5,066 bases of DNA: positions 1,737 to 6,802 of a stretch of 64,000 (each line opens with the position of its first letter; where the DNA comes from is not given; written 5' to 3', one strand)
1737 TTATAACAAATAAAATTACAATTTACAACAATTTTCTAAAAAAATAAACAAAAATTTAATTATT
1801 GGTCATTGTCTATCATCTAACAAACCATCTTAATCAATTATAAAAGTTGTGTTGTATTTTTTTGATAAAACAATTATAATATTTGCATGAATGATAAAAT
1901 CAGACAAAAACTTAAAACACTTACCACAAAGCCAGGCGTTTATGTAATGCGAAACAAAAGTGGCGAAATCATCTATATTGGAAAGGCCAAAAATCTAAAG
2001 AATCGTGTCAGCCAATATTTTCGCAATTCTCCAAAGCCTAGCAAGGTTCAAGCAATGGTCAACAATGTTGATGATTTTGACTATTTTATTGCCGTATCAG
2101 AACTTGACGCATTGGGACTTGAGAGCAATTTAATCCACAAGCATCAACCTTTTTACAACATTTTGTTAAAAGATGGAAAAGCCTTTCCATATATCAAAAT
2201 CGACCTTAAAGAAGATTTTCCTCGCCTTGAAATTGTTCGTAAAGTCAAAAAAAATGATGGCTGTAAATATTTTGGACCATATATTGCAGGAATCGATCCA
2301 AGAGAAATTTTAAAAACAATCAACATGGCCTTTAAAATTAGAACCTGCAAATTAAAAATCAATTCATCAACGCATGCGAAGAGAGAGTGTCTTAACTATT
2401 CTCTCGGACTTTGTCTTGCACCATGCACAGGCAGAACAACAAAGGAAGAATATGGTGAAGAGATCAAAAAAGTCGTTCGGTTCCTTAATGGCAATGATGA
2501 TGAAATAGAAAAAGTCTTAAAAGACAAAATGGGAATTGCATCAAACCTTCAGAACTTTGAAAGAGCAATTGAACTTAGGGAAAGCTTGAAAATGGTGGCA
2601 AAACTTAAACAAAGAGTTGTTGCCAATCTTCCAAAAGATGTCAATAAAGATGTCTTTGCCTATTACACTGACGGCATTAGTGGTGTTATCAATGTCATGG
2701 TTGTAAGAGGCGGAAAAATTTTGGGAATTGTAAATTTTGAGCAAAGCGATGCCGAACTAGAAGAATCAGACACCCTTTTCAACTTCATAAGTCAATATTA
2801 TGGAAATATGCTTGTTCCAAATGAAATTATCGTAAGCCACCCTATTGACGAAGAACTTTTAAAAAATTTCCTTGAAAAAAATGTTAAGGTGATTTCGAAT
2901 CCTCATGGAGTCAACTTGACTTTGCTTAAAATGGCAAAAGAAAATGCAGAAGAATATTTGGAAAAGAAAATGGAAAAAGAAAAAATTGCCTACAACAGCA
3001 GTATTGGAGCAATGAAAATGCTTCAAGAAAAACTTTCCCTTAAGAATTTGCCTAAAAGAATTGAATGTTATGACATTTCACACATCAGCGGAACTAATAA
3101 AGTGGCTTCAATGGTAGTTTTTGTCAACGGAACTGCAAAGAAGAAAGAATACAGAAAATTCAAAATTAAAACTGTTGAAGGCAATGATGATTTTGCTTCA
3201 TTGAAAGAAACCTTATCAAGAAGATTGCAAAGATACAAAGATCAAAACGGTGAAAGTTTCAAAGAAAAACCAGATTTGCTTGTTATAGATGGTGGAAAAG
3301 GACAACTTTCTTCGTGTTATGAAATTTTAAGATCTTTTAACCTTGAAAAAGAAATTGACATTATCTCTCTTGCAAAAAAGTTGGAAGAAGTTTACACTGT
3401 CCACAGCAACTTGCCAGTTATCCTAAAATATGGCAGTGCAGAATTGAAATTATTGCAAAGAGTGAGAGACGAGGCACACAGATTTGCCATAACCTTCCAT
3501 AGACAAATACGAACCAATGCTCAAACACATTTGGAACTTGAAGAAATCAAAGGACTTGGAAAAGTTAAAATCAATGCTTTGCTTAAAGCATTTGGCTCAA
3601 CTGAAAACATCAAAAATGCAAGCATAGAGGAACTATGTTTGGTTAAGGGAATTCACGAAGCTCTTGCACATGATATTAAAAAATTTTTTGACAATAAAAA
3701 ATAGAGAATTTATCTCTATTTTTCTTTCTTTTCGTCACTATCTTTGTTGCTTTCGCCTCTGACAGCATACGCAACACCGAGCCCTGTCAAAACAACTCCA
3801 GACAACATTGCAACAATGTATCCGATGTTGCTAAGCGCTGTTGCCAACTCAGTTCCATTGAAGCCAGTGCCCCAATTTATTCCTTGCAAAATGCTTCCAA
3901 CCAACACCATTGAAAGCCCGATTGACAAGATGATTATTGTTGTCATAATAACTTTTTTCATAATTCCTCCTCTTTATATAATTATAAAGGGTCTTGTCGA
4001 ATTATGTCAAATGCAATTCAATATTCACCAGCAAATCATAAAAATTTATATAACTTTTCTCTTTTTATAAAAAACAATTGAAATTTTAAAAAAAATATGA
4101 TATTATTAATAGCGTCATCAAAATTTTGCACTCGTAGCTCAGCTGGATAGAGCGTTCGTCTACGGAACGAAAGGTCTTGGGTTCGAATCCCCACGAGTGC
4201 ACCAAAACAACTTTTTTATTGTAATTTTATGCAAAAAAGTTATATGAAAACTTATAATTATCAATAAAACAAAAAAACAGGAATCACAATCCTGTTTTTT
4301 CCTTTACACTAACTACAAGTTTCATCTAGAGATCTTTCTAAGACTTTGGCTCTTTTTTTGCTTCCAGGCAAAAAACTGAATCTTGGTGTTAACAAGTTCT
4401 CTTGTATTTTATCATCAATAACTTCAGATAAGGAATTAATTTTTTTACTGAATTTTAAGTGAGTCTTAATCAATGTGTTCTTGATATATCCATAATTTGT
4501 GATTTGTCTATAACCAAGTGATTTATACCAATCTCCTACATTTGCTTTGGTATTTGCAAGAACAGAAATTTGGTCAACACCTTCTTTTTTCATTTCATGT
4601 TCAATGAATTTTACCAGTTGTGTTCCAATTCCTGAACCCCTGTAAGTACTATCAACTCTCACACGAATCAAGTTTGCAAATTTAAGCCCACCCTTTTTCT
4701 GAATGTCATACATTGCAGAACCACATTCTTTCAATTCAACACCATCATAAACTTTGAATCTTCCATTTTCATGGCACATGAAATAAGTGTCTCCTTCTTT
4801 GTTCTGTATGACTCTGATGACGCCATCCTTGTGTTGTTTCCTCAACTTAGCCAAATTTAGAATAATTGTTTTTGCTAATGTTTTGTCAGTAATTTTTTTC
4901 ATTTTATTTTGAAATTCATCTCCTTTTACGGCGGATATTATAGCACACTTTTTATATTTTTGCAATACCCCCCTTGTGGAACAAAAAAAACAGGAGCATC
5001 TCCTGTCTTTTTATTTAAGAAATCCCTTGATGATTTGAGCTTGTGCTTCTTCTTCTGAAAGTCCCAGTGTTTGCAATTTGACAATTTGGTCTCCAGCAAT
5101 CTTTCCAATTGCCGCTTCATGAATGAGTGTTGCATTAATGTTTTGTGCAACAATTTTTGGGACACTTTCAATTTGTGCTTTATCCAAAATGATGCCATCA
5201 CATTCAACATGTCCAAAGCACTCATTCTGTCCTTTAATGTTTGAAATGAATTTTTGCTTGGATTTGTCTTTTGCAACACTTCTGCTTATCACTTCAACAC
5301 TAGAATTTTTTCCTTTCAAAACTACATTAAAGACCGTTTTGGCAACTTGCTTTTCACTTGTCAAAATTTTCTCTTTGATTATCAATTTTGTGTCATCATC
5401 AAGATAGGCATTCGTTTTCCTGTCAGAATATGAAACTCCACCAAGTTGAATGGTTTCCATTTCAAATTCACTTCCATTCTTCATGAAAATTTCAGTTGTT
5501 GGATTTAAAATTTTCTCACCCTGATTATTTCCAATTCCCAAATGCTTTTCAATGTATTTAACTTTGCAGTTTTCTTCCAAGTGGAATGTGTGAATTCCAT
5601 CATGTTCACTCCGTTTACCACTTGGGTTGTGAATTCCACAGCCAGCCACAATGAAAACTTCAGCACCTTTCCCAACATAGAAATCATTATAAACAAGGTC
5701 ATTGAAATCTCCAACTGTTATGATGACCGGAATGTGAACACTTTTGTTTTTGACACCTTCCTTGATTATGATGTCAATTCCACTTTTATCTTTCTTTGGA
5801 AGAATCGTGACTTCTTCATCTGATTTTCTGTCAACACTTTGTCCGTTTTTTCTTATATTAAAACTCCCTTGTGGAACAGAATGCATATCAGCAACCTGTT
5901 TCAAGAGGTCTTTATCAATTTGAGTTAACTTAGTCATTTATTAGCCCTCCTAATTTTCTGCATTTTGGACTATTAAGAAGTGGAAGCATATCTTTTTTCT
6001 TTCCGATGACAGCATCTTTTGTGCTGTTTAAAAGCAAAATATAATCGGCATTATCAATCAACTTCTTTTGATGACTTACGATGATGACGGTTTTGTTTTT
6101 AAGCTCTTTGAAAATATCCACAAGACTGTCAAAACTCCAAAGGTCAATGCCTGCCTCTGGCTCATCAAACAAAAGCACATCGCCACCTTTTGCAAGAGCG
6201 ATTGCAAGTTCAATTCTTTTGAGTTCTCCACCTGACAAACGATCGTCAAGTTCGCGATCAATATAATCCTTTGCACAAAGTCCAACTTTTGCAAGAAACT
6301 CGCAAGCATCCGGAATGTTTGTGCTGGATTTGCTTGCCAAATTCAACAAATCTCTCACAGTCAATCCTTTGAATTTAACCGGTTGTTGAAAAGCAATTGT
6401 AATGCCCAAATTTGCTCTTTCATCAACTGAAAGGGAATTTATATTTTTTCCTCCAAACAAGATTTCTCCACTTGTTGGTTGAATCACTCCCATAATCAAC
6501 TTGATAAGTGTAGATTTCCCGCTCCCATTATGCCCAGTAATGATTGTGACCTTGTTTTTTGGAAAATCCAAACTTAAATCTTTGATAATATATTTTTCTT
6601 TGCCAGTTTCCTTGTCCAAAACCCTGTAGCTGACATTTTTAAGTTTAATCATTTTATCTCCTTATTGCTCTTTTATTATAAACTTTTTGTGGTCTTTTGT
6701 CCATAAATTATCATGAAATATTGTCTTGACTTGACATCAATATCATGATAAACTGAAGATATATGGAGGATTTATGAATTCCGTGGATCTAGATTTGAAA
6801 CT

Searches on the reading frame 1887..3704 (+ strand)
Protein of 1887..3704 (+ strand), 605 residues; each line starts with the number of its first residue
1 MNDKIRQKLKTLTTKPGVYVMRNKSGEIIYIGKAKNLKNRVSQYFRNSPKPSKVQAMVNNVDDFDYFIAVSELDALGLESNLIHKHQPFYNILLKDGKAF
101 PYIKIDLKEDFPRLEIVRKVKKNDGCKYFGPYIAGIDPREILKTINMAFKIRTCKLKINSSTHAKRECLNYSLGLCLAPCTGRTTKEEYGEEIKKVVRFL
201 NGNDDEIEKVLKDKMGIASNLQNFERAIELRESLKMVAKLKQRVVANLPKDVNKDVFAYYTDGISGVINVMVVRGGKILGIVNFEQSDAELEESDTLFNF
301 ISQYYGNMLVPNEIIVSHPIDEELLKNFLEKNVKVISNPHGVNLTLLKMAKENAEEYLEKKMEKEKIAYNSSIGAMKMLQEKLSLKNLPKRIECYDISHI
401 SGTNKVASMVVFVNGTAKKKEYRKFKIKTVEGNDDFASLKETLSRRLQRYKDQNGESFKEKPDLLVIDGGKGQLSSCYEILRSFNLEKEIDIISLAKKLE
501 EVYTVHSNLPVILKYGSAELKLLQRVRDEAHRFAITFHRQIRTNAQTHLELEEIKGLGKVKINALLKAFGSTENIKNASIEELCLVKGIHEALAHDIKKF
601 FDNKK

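Call 54: search_protein_families(library=pfam, proteins=[window:1887-3704:+], max_evalue=0.00001)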
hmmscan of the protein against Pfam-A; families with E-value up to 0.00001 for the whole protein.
window:1887-3704:+ (605 aa): 5 families
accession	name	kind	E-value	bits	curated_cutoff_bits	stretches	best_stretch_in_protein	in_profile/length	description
PF08459.17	UvrC_RNaseH_dom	-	7.9e-54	182.2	22.3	1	380-535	1-159/159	UvrC RNAse H endonuclease domain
PF22920.2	UvrC_RNaseH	-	1.4e-22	80.2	24.3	1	254-361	2-116/116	UvrC Ribonuclease H-like domain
PF01541.30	GIY-YIG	-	1.6e-10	41.6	22.6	1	16-88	2-74/78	GIY-YIG catalytic domain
PF14520.12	HHH_5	-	4.1e-09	37.2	27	1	550-599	3-53/57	Helix-hairpin-helix domain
PF12826.13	HHH_2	-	1e-07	32.4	27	1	554-604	8-58/64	Helix-hairpin-helix motif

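Call 65: find_homologous_proteins(query=window:1887-3704:+, max_evalue=1e-50)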
Query window:1887-3704:+ (605 aa): 7997 proteins with E <= 1e-50 among 8000 candidates; the best 120 are listed.
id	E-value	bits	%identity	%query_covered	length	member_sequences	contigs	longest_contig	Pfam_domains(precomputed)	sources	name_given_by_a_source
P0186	0.0e+0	1329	100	100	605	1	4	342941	PF12826.14,PF27096.1,PF14520.13,PF01541.31,PF22920.3,PF08459.18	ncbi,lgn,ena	-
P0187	0.0e+0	1312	98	100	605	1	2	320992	PF12826.14,PF27096.1,PF14520.13,PF01541.31,PF22920.3,PF08459.18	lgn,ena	-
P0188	0.0e+0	1305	98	100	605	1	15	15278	PF12826.14,PF27096.1,PF14520.13,PF01541.31,PF22920.3,PF08459.18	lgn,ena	-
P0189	0.0e+0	1305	98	100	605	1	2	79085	PF12826.14,PF27096.1,PF14520.13,PF01541.31,PF22920.3,PF08459.18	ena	-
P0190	0.0e+0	1304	98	100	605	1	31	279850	PF12826.14,PF27096.1,PF14520.13,PF01541.31,PF22920.3,PF08459.18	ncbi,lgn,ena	-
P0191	0.0e+0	1303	97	100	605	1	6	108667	PF12826.14,PF27096.1,PF14520.13,PF01541.31,PF22920.3,PF08459.18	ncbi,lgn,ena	-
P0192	0.0e+0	1303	98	100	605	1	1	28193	PF12826.14,PF27096.1,PF14520.13,PF01541.31,PF22920.3,PF08459.18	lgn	-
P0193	0.0e+0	1303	98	100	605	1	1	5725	PF12826.14,PF27096.1,PF14520.13,PF01541.31,PF22920.3,PF08459.18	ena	-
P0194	0.0e+0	1302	98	100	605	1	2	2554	PF12826.14,PF27096.1,PF14520.13,PF01541.31,PF22920.3,PF08459.18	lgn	-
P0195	0.0e+0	1302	97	100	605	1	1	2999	PF12826.14,PF27096.1,PF14520.13,PF01541.31,PF22920.3,PF08459.18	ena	-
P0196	0.0e+0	1302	97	100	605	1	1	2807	PF12826.14,PF27096.1,PF14520.13,PF01541.31,PF22920.3,PF08459.18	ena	-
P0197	0.0e+0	1302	97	100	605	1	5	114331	PF12826.14,PF27096.1,PF14520.13,PF01541.31,PF22920.3,PF08459.18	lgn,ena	-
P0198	0.0e+0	1301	97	100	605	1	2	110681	PF12826.14,PF27096.1,PF14520.13,PF01541.31,PF22920.3,PF08459.18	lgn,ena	-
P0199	0.0e+0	1300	97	100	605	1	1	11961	PF12826.14,PF27096.1,PF14520.13,PF01541.31,PF22920.3,PF08459.18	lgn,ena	-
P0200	0.0e+0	1298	97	100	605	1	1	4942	PF12826.14,PF27096.1,PF14520.13,PF01541.31,PF22920.3,PF08459.18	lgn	-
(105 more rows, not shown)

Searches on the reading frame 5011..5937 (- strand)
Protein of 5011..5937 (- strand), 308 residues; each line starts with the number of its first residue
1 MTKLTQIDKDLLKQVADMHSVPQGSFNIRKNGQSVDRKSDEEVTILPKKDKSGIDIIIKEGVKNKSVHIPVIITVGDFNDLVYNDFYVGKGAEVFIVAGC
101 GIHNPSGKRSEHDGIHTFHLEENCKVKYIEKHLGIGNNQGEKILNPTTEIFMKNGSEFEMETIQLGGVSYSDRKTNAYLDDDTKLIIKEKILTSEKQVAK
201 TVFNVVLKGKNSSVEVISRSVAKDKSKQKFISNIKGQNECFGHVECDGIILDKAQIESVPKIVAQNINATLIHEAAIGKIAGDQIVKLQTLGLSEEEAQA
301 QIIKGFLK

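Call 54: search_protein_families(library=pfam, proteins=[window:5011-5937:-], max_evalue=0.00001)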
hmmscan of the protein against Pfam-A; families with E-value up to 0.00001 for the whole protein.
window:5011-5937:- (308 aa): 1 family
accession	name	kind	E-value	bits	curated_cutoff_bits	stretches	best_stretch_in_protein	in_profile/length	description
PF01458.23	SUFBD_core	-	1.4e-21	77.4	27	1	88-306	18-232/232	SUF system FeS cluster assembly, SufBD core domain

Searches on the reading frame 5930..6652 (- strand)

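Call 54: search_protein_families(library=pfam, proteins=[window:5930-6652:-], max_evalue=0.00001)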
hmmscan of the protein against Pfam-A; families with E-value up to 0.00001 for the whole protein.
window:5930-6652:- (240 aa): 5 families
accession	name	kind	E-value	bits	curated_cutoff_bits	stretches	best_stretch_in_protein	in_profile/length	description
PF00005.33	ABC_tran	-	4.2e-28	99.1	25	1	24-166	2-136/137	ABC transporter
PF13304.12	AAA_21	-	8.5e-13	49.5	27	1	148-200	247-304/304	AAA domain, putative AbiEii toxin, Type IV TA system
PF02463.25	SMC_N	-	9.2e-10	38.8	40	1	32-213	23-216/220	RecF/RecN/SMC N terminal domain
PF13476.12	AAA_23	-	7.4e-07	30.4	27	1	24-56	11-42/201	AAA domain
PF13555.12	AAA_29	-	4.4e-06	26.8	27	1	28-61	17-50/61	P-loop containing region of AAA domain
